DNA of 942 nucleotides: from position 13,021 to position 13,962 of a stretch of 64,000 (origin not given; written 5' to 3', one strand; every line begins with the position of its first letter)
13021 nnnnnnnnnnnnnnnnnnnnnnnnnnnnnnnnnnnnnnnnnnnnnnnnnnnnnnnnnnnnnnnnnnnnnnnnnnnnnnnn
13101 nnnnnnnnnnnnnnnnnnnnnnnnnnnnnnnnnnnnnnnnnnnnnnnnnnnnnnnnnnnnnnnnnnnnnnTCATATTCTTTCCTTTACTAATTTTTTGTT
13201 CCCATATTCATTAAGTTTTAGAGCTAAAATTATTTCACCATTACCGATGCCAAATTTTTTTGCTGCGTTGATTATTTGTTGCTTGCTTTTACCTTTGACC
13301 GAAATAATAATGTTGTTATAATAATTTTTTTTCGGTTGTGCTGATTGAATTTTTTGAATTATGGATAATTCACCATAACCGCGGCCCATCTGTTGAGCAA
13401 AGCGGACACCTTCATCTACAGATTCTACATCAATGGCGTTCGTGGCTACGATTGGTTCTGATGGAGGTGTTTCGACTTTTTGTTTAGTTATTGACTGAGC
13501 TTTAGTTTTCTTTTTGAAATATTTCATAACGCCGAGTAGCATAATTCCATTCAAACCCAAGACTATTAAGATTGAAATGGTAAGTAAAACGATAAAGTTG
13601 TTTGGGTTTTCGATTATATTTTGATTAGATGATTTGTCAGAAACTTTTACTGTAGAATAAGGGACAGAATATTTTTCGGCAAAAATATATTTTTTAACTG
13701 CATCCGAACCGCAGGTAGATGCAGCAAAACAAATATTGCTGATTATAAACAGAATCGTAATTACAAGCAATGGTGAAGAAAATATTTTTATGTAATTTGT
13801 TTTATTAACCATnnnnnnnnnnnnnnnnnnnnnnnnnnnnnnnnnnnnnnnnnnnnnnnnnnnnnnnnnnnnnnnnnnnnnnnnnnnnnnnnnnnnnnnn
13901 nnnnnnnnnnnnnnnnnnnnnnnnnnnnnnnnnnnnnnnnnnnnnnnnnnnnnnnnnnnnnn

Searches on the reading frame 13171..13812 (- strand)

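Call 53: search_protein_families(library=pfam, proteins=[window:13171-13812:-], max_evalue=5)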
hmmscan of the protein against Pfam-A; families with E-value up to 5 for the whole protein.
window:13171-13812:- (213 aa): 3 families
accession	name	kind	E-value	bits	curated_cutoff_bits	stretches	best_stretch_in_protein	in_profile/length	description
PF10326.15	7TM_GPCR_Str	-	0.1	12.4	22.4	1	3-111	121-235/307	Serpentine type 7TM GPCR chemoreceptor Str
PF11807.13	UstYa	-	0.3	11.3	25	0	9-48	8-44/220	Mycotoxin biosynthesis protein UstYa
PF11667.14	DUF3267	-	3.6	8.4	27.1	1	2-31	45-74/108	Putative zincin peptidase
